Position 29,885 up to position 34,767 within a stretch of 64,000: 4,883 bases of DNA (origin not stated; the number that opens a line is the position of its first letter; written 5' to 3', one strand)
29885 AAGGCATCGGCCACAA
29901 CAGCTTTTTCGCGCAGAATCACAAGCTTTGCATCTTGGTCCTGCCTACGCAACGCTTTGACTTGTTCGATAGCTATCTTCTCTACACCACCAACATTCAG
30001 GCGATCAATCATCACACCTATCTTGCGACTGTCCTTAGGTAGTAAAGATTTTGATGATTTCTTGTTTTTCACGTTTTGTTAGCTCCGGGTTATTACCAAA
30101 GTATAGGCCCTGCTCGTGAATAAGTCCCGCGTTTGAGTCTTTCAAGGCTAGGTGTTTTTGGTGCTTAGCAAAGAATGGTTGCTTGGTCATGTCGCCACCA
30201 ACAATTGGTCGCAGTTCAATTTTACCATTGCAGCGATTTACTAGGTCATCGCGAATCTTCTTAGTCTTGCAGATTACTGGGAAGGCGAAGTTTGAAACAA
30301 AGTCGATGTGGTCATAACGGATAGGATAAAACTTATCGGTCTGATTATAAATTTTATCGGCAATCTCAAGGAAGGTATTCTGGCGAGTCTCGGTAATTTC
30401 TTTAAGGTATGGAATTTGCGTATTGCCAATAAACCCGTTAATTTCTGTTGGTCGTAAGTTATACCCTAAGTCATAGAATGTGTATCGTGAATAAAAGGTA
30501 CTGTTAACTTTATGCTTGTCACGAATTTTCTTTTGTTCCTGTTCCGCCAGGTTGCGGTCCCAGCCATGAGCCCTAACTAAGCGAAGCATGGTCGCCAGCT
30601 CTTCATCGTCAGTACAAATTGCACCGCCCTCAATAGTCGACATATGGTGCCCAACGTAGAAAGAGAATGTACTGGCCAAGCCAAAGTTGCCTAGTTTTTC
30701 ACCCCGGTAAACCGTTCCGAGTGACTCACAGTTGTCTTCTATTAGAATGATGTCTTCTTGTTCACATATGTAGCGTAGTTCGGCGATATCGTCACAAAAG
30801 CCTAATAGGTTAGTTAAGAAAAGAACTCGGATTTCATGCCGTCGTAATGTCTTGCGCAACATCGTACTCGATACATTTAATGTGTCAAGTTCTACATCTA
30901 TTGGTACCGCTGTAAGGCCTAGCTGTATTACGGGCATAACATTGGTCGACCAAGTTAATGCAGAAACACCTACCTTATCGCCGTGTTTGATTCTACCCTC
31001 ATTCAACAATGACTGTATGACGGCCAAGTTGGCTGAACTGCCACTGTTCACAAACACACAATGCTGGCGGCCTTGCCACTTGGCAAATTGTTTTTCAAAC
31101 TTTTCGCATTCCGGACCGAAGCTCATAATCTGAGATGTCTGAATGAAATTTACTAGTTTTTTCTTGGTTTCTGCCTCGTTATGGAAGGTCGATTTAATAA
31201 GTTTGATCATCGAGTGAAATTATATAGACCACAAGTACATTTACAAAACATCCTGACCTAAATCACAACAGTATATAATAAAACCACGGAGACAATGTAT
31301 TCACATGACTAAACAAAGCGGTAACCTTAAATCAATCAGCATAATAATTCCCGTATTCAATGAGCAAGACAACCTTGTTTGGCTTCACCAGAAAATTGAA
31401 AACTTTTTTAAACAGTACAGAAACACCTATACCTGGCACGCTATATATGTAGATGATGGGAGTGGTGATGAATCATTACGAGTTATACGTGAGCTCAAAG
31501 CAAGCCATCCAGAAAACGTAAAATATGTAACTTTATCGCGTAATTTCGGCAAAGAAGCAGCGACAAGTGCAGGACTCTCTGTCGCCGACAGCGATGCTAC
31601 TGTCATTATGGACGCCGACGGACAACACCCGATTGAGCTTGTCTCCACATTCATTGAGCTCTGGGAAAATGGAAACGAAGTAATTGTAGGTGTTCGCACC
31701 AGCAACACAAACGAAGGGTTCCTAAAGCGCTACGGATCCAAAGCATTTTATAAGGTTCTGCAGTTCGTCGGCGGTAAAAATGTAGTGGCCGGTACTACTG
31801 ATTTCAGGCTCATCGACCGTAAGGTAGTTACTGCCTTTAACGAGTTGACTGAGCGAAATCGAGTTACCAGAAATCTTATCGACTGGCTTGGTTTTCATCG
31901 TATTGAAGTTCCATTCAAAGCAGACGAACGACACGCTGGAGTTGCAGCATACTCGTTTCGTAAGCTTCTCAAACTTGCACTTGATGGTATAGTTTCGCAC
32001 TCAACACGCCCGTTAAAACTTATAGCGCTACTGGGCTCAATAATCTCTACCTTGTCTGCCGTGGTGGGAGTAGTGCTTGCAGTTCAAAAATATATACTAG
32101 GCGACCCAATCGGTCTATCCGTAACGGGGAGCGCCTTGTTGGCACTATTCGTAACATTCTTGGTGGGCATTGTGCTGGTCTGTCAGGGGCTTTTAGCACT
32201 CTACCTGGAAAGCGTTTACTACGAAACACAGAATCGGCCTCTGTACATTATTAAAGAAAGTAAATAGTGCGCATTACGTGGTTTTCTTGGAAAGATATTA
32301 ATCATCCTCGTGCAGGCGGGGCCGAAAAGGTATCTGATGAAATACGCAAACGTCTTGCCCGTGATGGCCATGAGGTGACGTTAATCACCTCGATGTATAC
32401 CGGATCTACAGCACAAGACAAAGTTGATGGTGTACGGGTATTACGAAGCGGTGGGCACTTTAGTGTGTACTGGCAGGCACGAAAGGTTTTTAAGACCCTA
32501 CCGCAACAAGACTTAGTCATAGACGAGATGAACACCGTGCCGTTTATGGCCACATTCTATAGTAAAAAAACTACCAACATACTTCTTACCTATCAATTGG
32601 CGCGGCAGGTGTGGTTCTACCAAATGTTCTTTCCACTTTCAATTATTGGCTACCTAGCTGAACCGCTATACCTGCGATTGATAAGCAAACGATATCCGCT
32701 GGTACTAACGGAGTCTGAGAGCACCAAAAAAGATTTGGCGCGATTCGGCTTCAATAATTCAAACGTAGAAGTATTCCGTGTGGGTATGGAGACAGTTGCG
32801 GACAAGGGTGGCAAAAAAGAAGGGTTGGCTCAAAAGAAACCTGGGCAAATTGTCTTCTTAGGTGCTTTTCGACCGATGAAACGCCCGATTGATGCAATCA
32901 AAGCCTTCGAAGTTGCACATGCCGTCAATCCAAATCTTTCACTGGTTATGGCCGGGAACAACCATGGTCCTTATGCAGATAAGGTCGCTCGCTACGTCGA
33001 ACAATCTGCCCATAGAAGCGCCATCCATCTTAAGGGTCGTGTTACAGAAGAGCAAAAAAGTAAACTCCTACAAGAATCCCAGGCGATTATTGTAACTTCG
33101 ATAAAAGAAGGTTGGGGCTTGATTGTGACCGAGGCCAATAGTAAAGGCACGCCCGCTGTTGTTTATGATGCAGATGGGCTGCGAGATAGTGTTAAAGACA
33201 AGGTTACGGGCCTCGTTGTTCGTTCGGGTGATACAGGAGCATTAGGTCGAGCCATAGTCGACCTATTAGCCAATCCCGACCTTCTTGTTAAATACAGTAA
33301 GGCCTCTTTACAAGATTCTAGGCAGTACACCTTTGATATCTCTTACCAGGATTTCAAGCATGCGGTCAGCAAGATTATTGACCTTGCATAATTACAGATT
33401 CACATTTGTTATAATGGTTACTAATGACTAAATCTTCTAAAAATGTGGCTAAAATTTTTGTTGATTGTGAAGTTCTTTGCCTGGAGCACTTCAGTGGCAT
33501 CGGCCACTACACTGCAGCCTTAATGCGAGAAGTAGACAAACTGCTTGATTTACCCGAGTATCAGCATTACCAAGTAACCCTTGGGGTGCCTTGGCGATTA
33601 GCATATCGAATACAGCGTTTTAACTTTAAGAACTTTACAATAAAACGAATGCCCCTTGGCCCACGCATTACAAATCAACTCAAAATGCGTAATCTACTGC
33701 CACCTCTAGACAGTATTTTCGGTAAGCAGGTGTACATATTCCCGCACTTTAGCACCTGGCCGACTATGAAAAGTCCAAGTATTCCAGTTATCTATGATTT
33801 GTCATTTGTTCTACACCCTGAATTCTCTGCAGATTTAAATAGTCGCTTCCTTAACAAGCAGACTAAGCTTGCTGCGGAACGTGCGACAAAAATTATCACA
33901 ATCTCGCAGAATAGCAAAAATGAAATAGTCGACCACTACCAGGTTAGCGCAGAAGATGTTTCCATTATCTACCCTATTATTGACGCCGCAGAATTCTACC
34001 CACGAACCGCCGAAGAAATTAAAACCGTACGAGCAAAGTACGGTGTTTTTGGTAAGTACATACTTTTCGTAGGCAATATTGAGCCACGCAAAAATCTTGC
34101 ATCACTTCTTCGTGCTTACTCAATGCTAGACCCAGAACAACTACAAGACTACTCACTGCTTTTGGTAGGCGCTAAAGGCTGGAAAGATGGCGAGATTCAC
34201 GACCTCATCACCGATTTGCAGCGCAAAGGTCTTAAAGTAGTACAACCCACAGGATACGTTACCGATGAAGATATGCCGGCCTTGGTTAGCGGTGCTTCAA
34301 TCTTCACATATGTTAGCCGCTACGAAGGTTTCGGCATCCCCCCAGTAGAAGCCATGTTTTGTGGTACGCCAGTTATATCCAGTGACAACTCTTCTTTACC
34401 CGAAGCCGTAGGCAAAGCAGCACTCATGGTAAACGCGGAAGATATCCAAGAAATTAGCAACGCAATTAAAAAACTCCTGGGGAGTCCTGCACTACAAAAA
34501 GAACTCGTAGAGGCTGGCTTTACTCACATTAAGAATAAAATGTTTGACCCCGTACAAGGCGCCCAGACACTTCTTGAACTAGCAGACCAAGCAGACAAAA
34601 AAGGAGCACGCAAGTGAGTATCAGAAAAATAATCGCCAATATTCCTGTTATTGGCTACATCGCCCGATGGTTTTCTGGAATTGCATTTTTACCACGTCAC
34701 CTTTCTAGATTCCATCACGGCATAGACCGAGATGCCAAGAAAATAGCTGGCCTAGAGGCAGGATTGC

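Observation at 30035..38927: ColD/E1-type 3-dehydratase plus Gmd and an Rmd-like reductase: possible GDP-3,6-dideoxyhexose pathway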

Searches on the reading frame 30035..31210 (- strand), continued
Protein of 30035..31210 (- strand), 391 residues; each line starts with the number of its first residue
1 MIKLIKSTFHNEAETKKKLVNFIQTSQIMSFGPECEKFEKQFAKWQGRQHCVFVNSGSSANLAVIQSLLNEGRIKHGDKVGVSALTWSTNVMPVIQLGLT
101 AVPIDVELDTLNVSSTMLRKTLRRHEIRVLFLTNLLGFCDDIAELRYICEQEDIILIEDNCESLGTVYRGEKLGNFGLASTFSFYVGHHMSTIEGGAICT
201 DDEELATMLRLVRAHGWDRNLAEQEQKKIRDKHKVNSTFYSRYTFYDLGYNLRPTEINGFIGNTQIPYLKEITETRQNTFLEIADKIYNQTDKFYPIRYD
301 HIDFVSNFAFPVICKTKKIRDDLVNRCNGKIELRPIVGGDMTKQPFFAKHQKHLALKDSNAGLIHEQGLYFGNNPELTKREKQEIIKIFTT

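Call 71: predict_structure(alignment_id=A1)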
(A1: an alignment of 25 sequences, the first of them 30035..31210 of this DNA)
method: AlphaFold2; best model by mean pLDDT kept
length: 391 residues; sequences in the alignment: 25
mean_pLDDT: 73.7   pTM: 0.78
mean pLDDT of the five models: 73.7, 73.3, 72.5, 72.5, 70.1
residues with pLDDT >= 90: 108; 70-90: 139; 50-70: 81; < 50: 63
segments of 3 or more residues with pLDDT < 50: 2-9, 22-30, 186-193, 217-222, 238-268
pLDDT, mean of each block of 10 residues (from residue 1): 48 57 45 66 81 72 88 95 77 84 90 92 96 72 92 91 58 75 52 65 91 57 61 63 34 29 43 75 88 86 59 93 92 73 83 87 89 80 92 86
secondary structure, 60 per line:
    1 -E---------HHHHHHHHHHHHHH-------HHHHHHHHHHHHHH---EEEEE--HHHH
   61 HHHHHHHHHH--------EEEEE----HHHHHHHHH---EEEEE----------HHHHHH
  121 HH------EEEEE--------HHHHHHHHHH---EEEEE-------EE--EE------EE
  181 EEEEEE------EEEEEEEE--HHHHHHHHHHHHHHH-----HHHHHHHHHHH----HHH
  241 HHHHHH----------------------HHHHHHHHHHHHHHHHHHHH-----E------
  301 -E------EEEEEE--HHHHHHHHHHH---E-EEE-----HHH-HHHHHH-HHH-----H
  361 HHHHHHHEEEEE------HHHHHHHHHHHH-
elements in order: H12-25 H33-46 E50-54 H57-70 E79-83 H88-96 E100-104 H115-122 E129-133 H142-151 E155-159 E179-186 E193-200 H203-217 H223-233 H238-246 H269-288 E309-314 H317-327 E333-335 H345-350 H360-367 E368-372 H379-390

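Call 73: fold_search(model_id=the predicted structure, library=pdb)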
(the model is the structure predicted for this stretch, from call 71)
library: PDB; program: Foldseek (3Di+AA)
matches with E <= 10: 1872; with E <= 0.001: 1316
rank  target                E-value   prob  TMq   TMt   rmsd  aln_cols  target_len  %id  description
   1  3gr9_A                3.2e-25  1.00  0.76  0.77   6.5       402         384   32  Crystal structure of ColD H188K S187N (released 2009-06-16)
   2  2gms_B                4.3e-25  1.00  0.76  0.76   6.7       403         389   32  E coli GDP-4-keto-6-deoxy-D-mannose-3-dehydratase with bound hydrated PLP (released 2006-09-05)
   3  3b8x_B                1.1e-24  1.00  0.76  0.77   6.5       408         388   32  Crystal structure of GDP-4-keto-6-deoxymannose-3-dehydratase (ColD) H188N mutant with bound GDP-perosamine (released 2007-11-27)
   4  2gms_A                1.2e-24  1.00  0.76  0.76   6.8       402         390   32  E coli GDP-4-keto-6-deoxy-D-mannose-3-dehydratase with bound hydrated PLP (released 2006-09-05)
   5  2r0t_A                1.9e-24  1.00  0.76  0.77   6.8       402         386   32  Crystal structure of GDP-4-keto-6-deoxymannose-3-dehydratase with a trapped PLP-glutamate geminal diamine (released 2007-12-18)
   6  3gr9_G                2.0e-24  1.00  0.76  0.76   6.9       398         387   32  Crystal structure of ColD H188K S187N (released 2009-06-16)
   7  3b8x_A                3.7e-24  1.00  0.76  0.77   6.7       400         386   32  Crystal structure of GDP-4-keto-6-deoxymannose-3-dehydratase (ColD) H188N mutant with bound GDP-perosamine (released 2007-11-27)
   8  3gr9_B                3.9e-24  1.00  0.76  0.77   6.7       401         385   32  Crystal structure of ColD H188K S187N (released 2009-06-16)
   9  3gr9_D                5.2e-24  1.00  0.75  0.77   6.8       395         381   32  Crystal structure of ColD H188K S187N (released 2009-06-16)
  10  3gr9_C                2.1e-23  1.00  0.76  0.76   6.9       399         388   32  Crystal structure of ColD H188K S187N (released 2009-06-16)
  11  3gr9_F                2.3e-23  1.00  0.75  0.76   6.6       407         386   31  Crystal structure of ColD H188K S187N (released 2009-06-16)
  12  3gr9_E                1.6e-22  1.00  0.75  0.76   7.4       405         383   29  Crystal structure of ColD H188K S187N (released 2009-06-16)
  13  3bn1_C                1.0e-21  1.00  0.72  0.76   5.8       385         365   26  Crystal structure of GDP-perosamine synthase (released 2008-03-18)
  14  3dr4_B                1.6e-21  1.00  0.75  0.80   5.7       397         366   25  GDP-perosamine synthase K186A mutant from Caulobacter crescentus with bound sugar ligand (released 2008-10-14)
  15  7b0d_A                2.0e-21  1.00  0.71  0.76   6.7       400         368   22  Sugar transaminase from Archaeoglobus veneficus (released 2021-12-01)
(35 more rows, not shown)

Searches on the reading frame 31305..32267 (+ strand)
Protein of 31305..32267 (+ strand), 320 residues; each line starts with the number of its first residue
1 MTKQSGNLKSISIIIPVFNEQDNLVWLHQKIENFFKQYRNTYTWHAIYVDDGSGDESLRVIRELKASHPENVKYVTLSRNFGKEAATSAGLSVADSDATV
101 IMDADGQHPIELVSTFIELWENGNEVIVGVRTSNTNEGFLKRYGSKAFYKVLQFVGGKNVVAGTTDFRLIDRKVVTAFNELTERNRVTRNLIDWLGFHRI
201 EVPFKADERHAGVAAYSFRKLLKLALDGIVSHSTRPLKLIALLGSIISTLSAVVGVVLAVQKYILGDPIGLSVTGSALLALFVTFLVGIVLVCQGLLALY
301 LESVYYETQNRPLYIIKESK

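Call 4: search_protein_families(library=ncbifam, proteins=[window:31305-32267:+], max_evalue=0.00001)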
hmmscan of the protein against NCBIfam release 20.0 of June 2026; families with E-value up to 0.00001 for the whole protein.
window:31305-32267:+ (320 aa): 12 families
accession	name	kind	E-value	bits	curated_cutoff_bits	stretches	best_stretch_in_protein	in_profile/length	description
NF047588.1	GlcsyltransPgfSStrep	equivalog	1.1e-65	221.9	500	1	11-319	3-305/308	glycosyltransferase PgfS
NF007986.1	PRK10714.1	equivalog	1.3e-44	152.5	529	1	7-317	4-309/316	undecaprenyl-phosphate 4-deoxy-4-formamido-L-arabinose transferase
TIGR03937.1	PgaC_IcaA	equivalog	5.1e-12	45.4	422.3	1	4-106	40-136/407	poly-beta-1,6-N-acetyl-D-glucosamine synthase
NF007482.0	PRK10073.1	equivalog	1e-09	37.8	423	1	9-124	6-114/334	glycosyltransferase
NF041875.1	EPS_EpsD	equivalog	7.3e-09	35.5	370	1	11-128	1-112/325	exopolysaccharide biosynthesis glycosyltransferase EpsD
NF041391.1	DPhHxTase_Halo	equivalog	7.6e-09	34.9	375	1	48-184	28-158/213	dolichyl-phosphate hexose transferase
NF058614.1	PPMAGASynPpgS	equivalog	4.1e-08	32.9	370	1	12-136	3-118/226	polyprenyl-phospho-N-acetylgalactosaminyl synthase PpgS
TIGR04283.1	glyco_like_mftF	equivalog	1.9e-07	30.9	182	1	11-126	1-103/221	TIGR04283 family arsenosugar biosynthesis glycosyltransferase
TIGR03111.1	glyc2_xrt_Gpos1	hypoth_equivalog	1.4e-06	27.4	363.95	1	3-130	43-166/439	TIGR03111 family XrtG-associated glycosyltransferase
NF047683.1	TeichurnBiosyTuaG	equivalog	1.6e-06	27.9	400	1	9-115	6-106/252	teichuronic acid biosynthesis protein TuaG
TIGR04182.1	glyco_TIGR04182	equivalog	2.3e-06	27.2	325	1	11-173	2-154/293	S-layer glycoprotein N-glycosyltransferase AglJ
TIGR04242.1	nodulat_NodC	equivalog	7.8e-06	25.1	550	0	4-116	43-152/395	chitooligosaccharide synthase NodC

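Call 5: search_protein_families(library=pfam, proteins=[window:31305-32267:+], max_evalue=0.00001)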
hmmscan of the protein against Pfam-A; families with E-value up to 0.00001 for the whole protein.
window:31305-32267:+ (320 aa): 1 family
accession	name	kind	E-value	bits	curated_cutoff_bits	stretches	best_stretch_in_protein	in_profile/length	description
PF00535.33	Glycos_transf_2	-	1e-27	97.5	23.3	1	12-175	1-164/168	Glycosyl transferase family 2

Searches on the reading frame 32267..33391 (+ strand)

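Call 4: search_protein_families(library=ncbifam, proteins=[window:32267-33391:+], max_evalue=0.00001)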
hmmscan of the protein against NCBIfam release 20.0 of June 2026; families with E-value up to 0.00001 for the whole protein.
window:32267-33391:+ (374 aa): 20 families
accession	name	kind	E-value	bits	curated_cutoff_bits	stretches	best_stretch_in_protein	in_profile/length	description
TIGR03999.1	thiol_BshA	equivalog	1.6e-20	73.4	273.7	1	183-356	190-359/375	N-acetyl-alpha-D-glucosaminyl L-malate synthase BshA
NF041010.1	glycosy_Agl16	equivalog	5.8e-19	68.2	575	1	137-356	128-337/352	glycosylation protein Agl16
NF041876.1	EPS_EpsE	equivalog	5.2e-18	65.5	400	1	165-348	186-373/389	exopolysaccharide biosynthesis GT4 family glycosyltransferase EpsE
TIGR04047.1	MSMEG_0565_glyc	hypoth_equivalog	4.3e-17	62.3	259.85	1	171-359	172-363/373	MSMEG_0565 family glycosyltransferase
NF047880.1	glyco_SdgA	exception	3.2e-16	59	800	1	142-358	268-478/488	serine-aspartate repeat adhesin O-glycosyltransferase SdgA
TIGR03449.1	mycothiol_MshA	equivalog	1.6e-15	57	462.5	1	165-366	197-399/406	D-inositol-3-phosphate glycosyltransferase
NF038229.1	Glyco4_Geo_Pelo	equivalog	9e-15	54.5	400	1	164-349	132-314/338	GPMC system family 4 glycosyltransferase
NF038295.1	EPS_HpsP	equivalog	1.2e-13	50.9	550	1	184-344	200-360/388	hormogonium polysaccharide biosynthesis glycosyltransferase HpsP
NF047881.1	glyco_SdgB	exception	1.4e-13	50.3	800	1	143-362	275-488/496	serine-aspartate repeat adhesin O-glycosyltransferase SdgB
NF046085.1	XrtY_assoc_Gly1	equivalog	1.2e-12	47.4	400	1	148-332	166-345/387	XrtY-associated glycosyltransferase XYAG1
TIGR02149.1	glgA_Coryne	subfamily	8.6e-11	41.6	302.4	1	165-352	178-371/391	glycogen synthase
TIGR03088.1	stp2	hypoth_equivalog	8.7e-11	41.5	409.05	1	211-346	213-348/374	TIGR03088 family PEP-CTERM/XrtA system glycosyltransferase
NF053787.1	GlcN_PG_synth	equivalog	4.1e-09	35.8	480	1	135-366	136-355/361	N-acetylglucosaminyl phosphatidylglycerol synthase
TIGR04157.1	glyco_rSAM_CFB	subfamily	5.2e-09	35.6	400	1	191-324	226-354/406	TIGR04157 family glycosyltransferase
TIGR04348.1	TIGR04348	equivalog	9.4e-09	34.7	300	1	189-341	134-282/310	selenoneine biosynthesis selenosugar synthase SenB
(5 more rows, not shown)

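Call 5: search_protein_families(library=pfam, proteins=[window:32267-33391:+], max_evalue=0.00001)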
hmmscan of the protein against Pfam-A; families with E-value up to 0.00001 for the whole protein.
window:32267-33391:+ (374 aa): 5 families
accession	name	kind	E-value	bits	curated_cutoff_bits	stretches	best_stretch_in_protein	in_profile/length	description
PF00534.26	Glycos_transf_1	-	5.4e-29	101.4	26.4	1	185-347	8-169/172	Glycosyl transferases group 1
PF13692.12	Glyco_trans_1_4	-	3.3e-19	70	27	1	194-336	3-142/142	Glycosyl transferases group 1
PF20706.3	GT4-conflict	-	7.8e-13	48.6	26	1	162-319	169-335/385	Family 4 Glycosyltransferase in conflict systems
PF13439.12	Glyco_transf_4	-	4.7e-11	43.4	28.5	1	17-173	2-165/170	Glycosyltransferase Family 4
PF13579.12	Glyco_trans_4_4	-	5.4e-08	33.8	29.7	1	17-173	1-158/158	Glycosyl transferase 4-like domain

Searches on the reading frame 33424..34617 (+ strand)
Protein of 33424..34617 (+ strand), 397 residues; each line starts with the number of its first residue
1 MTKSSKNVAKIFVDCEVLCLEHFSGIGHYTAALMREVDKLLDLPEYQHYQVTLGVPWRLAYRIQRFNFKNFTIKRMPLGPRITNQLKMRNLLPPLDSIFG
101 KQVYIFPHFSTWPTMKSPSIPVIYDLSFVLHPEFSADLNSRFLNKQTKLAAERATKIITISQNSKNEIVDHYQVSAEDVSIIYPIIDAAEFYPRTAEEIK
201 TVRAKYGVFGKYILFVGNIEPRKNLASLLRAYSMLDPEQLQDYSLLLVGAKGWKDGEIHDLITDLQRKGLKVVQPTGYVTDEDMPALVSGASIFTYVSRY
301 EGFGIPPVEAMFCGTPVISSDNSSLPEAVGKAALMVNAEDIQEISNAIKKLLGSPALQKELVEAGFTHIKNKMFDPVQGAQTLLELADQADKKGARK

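Call 4: search_protein_families(library=ncbifam, proteins=[window:33424-34617:+], max_evalue=0.00001)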
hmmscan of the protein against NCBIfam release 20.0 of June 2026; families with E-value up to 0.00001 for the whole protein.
window:33424-34617:+ (397 aa): 20 families
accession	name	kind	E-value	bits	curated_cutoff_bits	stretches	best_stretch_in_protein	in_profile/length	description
TIGR04047.1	MSMEG_0565_glyc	hypoth_equivalog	1.1e-27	97.1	259.85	1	143-369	128-355/373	MSMEG_0565 family glycosyltransferase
TIGR02149.1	glgA_Coryne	subfamily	1.3e-27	96.9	302.4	1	148-372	139-373/391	glycogen synthase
TIGR03449.1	mycothiol_MshA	equivalog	1.6e-19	70.1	462.5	1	152-374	163-389/406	D-inositol-3-phosphate glycosyltransferase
NF038295.1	EPS_HpsP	equivalog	1.7e-17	63.5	550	1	158-359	158-357/388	hormogonium polysaccharide biosynthesis glycosyltransferase HpsP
TIGR03999.1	thiol_BshA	equivalog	3.1e-17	62.6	273.7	1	141-372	132-356/375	N-acetyl-alpha-D-glucosaminyl L-malate synthase BshA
NF050063.1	ProtGlycPglJ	equivalog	5.2e-16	58.8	500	1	139-385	130-361/363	N-acetylgalactosamine-N,N'-diacetylbacillosaminyl-diphospho-undecaprenol 4-alpha-N-acetylgalactosaminyltransferase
NF041876.1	EPS_EpsE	equivalog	3e-15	56.4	400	1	154-383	162-389/389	exopolysaccharide biosynthesis GT4 family glycosyltransferase EpsE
TIGR03088.1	stp2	hypoth_equivalog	3.3e-15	56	409.05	1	155-372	138-356/374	TIGR03088 family PEP-CTERM/XrtA system glycosyltransferase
TIGR04157.1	glyco_rSAM_CFB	subfamily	6.5e-13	48.4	400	1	84-343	98-355/406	TIGR04157 family glycosyltransferase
NF053787.1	GlcN_PG_synth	equivalog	5.6e-12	45.2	480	1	177-353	164-325/361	N-acetylglucosaminyl phosphatidylglycerol synthase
NF047684.1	TeichurnBiosyTuaC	equivalog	8e-12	44.8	550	1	131-385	147-384/391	teichuronic acid biosynthesis protein TuaC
NF053513.1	Gtran_IagA_BgsA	equivalog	3.5e-11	42.7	460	1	139-375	91-318/333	LTA glycolipid anchor biosynthesis glycosyltransferase, IagA/BgsA family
NF038298.1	EPS_HpsO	equivalog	3.8e-10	39.1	575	1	294-372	292-370/388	hormogonium polysaccharide biosynthesis glycosyltransferase HpsO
TIGR04063.1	stp3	hypoth_equivalog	1.2e-09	37.6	442.05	1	148-371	152-377/397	TIGR04063 family PEP-CTERM/XrtA system glycosyltransferase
NF038229.1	Glyco4_Geo_Pelo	equivalog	7.6e-09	35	400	1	144-388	100-334/338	GPMC system family 4 glycosyltransferase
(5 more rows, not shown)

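Call 5: search_protein_families(library=pfam, proteins=[window:33424-34617:+], max_evalue=0.00001)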
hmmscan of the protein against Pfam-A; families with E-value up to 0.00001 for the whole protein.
window:33424-34617:+ (397 aa): 5 families
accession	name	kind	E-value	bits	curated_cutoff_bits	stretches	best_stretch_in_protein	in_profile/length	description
PF00534.26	Glycos_transf_1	-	1e-29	103.7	26.4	1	211-365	16-169/172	Glycosyl transferases group 1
PF13692.12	Glyco_trans_1_4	-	1.6e-26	93.7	27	1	211-352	2-140/142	Glycosyl transferases group 1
PF20706.3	GT4-conflict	-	5.2e-11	42.6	26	1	159-350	152-335/385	Family 4 Glycosyltransferase in conflict systems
PF13524.12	Glyco_trans_1_2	-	2.5e-08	34.4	25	1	239-384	11-143/144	Glycosyl transferase-like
PF13439.12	Glyco_transf_4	-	1.2e-06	29.1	28.5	1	118-189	95-169/170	Glycosyltransferase Family 4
